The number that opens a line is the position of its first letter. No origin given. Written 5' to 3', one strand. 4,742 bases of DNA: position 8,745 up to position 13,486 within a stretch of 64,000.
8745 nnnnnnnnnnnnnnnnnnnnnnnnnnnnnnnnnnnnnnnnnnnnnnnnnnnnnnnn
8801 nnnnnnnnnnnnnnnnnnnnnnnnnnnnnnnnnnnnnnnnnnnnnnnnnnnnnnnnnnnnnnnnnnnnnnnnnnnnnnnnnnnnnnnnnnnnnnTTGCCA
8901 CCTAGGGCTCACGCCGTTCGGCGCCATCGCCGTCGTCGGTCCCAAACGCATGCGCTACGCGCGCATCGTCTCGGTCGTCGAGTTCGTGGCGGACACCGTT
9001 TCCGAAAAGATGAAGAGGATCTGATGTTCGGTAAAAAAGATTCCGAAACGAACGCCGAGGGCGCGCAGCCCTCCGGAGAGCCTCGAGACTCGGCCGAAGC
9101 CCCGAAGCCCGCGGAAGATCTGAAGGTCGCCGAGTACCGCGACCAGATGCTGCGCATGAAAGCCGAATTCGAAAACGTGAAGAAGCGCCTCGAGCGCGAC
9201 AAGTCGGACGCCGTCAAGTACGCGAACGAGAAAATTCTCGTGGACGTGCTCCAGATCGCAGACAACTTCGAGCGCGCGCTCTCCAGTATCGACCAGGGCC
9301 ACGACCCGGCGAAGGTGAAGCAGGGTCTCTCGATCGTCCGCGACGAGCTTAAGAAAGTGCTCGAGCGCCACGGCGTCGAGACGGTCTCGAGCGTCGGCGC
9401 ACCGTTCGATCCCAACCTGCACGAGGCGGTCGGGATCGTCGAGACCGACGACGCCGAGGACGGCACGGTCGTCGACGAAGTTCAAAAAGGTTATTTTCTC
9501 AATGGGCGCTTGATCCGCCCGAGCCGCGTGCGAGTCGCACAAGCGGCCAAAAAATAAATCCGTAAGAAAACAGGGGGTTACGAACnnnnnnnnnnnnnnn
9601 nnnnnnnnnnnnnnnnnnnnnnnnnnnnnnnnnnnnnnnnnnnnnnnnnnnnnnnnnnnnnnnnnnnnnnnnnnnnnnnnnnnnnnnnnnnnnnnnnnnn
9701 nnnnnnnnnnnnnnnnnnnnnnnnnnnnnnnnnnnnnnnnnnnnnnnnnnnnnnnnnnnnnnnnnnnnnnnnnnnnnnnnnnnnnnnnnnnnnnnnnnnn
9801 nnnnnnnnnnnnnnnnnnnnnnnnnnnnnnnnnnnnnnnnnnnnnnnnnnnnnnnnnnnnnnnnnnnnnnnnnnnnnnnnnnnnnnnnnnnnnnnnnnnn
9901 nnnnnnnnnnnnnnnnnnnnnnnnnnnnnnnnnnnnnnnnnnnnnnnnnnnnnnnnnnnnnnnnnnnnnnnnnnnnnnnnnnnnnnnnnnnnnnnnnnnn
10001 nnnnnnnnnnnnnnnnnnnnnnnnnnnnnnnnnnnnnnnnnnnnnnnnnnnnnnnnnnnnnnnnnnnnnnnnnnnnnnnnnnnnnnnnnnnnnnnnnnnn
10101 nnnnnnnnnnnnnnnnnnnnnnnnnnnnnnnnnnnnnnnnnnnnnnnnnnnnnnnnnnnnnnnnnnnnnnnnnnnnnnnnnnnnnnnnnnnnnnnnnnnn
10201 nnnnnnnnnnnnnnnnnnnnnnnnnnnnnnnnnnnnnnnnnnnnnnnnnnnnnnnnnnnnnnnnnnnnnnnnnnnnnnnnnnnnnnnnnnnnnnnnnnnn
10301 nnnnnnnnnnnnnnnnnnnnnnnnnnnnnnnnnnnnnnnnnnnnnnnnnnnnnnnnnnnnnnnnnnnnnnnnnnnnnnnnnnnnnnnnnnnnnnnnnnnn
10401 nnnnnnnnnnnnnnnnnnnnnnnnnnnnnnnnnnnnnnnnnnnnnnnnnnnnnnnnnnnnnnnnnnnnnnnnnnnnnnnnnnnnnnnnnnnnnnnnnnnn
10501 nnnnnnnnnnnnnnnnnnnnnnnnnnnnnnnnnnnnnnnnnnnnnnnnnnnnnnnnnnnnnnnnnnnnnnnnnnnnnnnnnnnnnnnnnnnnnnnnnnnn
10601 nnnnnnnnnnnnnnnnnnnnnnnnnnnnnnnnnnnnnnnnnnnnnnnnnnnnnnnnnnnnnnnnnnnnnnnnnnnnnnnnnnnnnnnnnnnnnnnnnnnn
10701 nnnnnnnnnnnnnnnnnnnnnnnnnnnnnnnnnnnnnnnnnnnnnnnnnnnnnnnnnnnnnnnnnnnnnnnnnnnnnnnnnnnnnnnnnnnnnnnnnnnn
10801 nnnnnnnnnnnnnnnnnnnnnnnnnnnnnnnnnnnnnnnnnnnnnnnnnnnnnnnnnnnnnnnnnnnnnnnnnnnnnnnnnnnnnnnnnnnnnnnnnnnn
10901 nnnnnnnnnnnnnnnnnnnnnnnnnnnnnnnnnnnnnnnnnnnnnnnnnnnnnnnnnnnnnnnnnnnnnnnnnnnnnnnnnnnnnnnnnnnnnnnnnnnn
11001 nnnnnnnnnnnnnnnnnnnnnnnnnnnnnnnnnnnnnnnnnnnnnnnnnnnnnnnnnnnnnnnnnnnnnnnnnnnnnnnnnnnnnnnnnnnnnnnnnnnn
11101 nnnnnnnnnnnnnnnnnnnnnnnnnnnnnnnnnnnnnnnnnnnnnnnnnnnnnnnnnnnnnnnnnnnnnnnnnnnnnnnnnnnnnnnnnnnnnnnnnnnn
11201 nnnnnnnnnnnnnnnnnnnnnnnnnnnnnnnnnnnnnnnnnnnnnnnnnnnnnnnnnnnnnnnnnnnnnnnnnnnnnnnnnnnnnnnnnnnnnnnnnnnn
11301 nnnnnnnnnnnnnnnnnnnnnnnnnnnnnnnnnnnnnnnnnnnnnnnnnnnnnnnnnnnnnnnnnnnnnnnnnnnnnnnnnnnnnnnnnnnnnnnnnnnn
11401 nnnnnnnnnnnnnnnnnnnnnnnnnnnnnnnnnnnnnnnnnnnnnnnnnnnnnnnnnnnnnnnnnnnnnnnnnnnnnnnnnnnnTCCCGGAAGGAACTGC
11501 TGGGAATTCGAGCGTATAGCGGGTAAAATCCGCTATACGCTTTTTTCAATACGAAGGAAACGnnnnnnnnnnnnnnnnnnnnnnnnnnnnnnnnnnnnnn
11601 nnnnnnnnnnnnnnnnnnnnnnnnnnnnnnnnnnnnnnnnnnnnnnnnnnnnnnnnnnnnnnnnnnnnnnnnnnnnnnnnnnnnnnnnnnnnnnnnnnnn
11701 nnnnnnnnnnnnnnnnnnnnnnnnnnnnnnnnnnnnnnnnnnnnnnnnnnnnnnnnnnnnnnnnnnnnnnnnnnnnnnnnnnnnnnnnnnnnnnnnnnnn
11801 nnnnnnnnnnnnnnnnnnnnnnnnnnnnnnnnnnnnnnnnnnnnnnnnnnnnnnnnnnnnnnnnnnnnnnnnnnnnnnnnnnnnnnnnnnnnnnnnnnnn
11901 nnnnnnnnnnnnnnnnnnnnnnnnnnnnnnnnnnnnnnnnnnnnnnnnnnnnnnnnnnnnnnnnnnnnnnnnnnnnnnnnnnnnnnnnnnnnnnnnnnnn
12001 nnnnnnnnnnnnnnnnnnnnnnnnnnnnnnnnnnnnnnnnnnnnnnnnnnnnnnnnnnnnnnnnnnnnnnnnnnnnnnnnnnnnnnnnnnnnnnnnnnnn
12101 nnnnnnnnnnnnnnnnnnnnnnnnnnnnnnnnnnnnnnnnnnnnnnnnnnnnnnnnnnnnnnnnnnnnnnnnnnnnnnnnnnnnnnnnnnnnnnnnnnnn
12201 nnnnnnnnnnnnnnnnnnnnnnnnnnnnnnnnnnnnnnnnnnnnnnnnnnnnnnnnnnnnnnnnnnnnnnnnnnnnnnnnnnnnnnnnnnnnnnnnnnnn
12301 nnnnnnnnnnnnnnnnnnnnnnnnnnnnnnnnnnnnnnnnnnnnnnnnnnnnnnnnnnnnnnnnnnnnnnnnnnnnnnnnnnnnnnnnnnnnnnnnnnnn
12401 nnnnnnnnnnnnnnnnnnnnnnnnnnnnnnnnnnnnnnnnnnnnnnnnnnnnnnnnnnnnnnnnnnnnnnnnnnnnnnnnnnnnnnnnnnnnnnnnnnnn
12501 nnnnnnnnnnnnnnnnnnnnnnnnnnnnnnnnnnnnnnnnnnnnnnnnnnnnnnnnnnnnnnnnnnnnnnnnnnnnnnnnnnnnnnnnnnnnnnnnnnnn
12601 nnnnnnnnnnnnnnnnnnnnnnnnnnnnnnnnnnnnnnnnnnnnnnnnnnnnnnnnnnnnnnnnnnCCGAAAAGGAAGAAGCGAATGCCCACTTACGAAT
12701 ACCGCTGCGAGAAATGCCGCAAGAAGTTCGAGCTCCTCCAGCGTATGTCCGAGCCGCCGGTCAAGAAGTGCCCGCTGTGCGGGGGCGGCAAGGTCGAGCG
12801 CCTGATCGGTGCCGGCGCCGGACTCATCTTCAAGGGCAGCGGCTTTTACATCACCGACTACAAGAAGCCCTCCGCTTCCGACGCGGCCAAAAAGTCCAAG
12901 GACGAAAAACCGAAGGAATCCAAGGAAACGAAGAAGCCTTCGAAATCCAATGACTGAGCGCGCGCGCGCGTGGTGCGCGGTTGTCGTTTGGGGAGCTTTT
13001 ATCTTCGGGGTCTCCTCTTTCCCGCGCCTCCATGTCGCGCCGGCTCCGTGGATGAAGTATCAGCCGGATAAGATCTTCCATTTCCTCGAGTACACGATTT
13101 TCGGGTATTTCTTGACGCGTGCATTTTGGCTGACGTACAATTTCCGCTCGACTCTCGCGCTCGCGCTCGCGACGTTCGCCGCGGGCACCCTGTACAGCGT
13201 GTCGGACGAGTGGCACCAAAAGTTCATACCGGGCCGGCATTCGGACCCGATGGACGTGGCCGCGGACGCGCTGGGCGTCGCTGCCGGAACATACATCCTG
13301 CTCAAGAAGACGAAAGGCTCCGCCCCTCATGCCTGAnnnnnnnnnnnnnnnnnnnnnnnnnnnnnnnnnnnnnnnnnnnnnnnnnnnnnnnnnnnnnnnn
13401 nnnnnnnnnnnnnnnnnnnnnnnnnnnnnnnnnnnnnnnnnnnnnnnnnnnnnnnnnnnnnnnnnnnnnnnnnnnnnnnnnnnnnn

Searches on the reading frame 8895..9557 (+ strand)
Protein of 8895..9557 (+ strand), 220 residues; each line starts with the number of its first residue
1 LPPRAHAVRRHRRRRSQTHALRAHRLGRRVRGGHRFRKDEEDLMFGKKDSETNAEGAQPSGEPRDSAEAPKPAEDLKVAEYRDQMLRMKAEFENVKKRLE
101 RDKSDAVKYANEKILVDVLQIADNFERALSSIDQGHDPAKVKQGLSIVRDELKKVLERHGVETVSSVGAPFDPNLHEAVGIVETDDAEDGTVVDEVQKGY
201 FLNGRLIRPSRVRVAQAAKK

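Call 18: search_protein_families(library=pfam, proteins=[window:8895-9557:+], max_evalue=0.00001)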
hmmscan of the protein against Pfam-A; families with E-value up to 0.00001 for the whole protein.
window:8895-9557:+ (220 aa): 1 family
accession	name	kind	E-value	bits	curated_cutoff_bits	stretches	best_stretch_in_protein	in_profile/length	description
PF01025.24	GrpE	-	7.2e-48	162.8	25.8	1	75-216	24-165/165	GrpE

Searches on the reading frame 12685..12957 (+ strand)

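Call 18: search_protein_families(library=pfam, proteins=[window:12685-12957:+], max_evalue=0.00001)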
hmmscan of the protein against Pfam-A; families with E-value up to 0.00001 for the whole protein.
window:12685-12957:+ (90 aa): 1 family
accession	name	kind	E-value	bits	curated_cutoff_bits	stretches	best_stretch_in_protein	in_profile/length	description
PF09723.15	Zn_ribbon_8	-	2.6e-18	66.2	34.4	1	1-41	1-41/41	Zinc ribbon domain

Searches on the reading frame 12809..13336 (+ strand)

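Call 18: search_protein_families(library=pfam, proteins=[window:12809-13336:+], max_evalue=0.00001)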
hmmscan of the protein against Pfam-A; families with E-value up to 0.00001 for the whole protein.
window:12809-13336:+ (175 aa): 1 family
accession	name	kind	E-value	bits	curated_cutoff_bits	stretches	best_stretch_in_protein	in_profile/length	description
PF04892.17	VanZ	-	5.4e-12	46.9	30.1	1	86-164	56-122/126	VanZ like family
